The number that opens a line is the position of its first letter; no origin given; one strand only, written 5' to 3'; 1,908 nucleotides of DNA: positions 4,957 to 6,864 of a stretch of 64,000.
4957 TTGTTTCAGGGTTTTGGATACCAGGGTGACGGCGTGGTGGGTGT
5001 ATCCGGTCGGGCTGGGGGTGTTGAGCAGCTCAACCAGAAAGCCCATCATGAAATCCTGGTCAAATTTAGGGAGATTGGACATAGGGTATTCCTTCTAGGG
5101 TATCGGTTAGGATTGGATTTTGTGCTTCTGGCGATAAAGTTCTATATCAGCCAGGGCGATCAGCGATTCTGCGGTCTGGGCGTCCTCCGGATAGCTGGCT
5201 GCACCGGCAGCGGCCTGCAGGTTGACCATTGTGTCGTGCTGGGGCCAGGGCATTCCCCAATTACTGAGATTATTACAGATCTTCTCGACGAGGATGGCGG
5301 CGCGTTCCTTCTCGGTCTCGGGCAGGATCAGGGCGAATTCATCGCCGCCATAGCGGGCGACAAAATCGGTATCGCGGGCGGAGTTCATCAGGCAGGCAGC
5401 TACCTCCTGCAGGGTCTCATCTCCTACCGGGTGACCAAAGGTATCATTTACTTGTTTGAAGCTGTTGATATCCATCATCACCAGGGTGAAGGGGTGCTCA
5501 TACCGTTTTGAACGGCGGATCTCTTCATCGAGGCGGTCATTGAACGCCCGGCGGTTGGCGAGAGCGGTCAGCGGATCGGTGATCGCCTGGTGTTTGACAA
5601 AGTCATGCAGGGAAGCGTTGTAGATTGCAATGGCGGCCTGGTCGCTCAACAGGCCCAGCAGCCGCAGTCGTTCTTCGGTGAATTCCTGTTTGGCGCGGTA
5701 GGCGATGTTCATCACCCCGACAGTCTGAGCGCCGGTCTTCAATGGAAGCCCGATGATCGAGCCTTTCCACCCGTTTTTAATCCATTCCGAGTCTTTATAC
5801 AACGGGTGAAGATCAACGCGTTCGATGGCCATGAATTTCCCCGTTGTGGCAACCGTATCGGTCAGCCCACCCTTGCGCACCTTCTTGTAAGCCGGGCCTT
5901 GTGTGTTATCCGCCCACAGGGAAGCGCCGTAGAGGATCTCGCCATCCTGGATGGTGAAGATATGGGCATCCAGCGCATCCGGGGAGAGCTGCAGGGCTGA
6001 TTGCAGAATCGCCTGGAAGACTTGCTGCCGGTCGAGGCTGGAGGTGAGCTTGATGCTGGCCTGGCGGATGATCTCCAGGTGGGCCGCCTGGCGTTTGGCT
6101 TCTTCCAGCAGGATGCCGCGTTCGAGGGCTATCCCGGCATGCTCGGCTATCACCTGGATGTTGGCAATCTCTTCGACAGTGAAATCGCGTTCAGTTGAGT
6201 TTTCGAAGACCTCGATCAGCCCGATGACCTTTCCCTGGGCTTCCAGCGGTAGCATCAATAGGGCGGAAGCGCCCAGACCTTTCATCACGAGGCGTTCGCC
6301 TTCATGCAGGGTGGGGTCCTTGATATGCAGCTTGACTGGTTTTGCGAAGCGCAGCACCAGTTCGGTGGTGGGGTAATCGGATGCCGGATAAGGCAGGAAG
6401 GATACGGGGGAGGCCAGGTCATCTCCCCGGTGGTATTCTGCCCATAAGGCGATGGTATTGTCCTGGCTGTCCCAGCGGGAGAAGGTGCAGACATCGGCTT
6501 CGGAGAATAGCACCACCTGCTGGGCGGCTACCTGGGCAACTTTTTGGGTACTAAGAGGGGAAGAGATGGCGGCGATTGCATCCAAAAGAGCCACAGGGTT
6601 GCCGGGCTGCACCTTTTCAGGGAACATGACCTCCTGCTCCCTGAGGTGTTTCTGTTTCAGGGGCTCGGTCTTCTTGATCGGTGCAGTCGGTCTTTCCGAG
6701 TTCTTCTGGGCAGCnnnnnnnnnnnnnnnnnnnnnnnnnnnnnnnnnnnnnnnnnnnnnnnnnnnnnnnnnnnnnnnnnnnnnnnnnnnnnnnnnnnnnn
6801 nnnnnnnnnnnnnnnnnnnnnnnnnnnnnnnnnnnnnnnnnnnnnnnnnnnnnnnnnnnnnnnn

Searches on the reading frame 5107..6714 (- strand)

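Call 85: search_protein_families(library=pfam, max_evalue=0.00001, proteins=[window:5107-6714:-])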
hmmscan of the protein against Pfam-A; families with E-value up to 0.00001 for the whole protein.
window:5107-6714:- (535 aa): 4 families
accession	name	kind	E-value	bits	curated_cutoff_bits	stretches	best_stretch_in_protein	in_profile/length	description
PF00990.26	GGDEF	-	1.4e-46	158.7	23.8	1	377-532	1-157/161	Diguanylate cyclase, GGDEF domain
PF13185.12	GAF_2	-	1.6e-25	90.3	28.6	2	227-364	2-135/136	GAF domain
PF01590.32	GAF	-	1.3e-21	77.9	22.4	2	228-364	1-133/133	GAF domain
PF13492.12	GAF_3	-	5.9e-16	59.5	27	1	317-366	80-129/129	GAF domain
